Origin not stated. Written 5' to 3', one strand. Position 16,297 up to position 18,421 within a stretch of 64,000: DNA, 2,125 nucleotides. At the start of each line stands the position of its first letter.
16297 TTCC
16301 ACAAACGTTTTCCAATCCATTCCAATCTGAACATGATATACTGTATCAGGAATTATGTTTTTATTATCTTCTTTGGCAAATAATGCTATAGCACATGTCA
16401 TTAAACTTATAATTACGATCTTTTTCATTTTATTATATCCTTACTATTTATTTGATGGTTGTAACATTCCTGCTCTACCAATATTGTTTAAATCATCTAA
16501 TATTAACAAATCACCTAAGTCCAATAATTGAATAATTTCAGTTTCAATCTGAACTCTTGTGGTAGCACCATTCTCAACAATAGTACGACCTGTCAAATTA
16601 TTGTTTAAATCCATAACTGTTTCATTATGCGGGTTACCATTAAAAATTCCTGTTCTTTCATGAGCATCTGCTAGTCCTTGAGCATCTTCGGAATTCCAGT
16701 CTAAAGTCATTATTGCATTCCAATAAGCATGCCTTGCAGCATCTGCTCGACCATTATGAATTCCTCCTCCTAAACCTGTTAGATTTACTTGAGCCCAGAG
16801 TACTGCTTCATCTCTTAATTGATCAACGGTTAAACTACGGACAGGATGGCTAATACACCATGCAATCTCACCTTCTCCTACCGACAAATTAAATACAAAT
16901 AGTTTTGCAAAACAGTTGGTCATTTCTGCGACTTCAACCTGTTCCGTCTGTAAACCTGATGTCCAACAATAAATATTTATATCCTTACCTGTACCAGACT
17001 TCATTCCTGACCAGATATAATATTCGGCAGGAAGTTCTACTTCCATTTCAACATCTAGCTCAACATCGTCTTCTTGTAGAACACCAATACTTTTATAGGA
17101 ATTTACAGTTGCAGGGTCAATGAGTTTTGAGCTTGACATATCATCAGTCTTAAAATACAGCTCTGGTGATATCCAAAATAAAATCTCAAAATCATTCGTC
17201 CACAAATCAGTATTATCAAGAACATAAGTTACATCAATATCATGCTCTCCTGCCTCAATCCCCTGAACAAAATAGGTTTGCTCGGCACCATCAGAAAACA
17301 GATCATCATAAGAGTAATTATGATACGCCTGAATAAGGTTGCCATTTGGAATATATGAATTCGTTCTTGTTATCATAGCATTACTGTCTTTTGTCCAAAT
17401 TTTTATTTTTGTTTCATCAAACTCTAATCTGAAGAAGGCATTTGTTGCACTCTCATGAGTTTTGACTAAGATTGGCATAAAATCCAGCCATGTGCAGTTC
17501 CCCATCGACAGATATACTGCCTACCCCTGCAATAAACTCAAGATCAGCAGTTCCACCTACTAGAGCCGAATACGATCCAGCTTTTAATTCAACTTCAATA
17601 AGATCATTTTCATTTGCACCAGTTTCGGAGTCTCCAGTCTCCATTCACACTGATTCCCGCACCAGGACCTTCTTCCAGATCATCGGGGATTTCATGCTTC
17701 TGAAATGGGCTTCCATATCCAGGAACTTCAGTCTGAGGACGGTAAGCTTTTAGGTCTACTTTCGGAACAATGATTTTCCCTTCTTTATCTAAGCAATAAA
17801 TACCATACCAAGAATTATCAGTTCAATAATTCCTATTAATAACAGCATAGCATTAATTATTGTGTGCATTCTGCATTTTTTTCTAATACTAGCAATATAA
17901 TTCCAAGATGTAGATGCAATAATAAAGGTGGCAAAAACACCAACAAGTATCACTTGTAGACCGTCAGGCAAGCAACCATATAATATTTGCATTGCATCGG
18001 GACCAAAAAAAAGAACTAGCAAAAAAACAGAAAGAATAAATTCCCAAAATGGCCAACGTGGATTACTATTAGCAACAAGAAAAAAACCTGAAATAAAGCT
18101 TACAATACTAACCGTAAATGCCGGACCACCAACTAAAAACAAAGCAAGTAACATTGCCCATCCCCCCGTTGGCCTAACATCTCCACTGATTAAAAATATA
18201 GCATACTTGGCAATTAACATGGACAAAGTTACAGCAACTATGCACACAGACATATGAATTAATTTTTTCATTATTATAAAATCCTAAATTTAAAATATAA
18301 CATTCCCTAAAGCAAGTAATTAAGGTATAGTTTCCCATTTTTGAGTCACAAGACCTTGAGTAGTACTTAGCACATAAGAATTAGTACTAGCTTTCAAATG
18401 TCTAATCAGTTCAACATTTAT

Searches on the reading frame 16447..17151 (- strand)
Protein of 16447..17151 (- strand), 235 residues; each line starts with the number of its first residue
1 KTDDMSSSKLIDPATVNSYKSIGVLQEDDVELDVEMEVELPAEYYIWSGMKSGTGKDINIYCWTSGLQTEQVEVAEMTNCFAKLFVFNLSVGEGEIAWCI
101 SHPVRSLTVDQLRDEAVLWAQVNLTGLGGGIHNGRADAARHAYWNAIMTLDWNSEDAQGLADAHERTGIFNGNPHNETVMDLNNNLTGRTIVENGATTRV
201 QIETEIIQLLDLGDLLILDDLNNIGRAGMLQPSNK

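Call 75: search_solved_structures(query=window:16447-17151:-, max_evalue=1)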
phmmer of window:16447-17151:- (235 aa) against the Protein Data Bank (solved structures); distinct sequences matched with E-value up to 1: 6.
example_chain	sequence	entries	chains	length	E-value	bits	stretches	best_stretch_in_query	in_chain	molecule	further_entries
6b03_F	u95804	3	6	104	0.12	15.2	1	34-118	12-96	Ferredoxin-2, chloroplastic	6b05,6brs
4zho_A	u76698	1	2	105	0.12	15.2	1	34-118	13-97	Ferredoxin-2, chloroplastic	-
2mh7_A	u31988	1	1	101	0.3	13.9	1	37-117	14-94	Ferredoxin, chloroplastic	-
2n0s_B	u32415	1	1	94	0.39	13.6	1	37-117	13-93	Ferredoxin, chloroplastic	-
6kum_A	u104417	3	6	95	0.4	13.5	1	37-117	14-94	Ferredoxin, chloroplastic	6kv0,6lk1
7wzn_G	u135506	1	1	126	0.91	12.3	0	37-117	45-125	Ferredoxin, chloroplastic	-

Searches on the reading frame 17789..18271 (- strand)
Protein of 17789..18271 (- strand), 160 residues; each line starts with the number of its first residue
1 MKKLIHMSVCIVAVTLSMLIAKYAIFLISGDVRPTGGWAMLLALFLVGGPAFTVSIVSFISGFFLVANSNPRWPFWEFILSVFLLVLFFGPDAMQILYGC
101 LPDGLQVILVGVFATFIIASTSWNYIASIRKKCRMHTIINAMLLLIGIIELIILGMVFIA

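Call 4: search_protein_families(library=pfam, proteins=[window:17789-18271:-], max_evalue=0.01)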
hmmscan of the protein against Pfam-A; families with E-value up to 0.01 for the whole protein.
window:17789-18271:- (160 aa): 0 families

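Call 33: search_protein_families(library=ncbifam, proteins=[window:17789-18271:-], max_evalue=0.01)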
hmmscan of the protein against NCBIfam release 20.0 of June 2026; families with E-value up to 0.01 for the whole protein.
window:17789-18271:- (160 aa): 0 families

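Call 71: search_protein_families(library=padloc, proteins=[window:17789-18271:-], max_evalue=0.01)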
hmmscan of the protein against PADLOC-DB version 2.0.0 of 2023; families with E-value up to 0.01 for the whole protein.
window:17789-18271:- (160 aa): 0 families
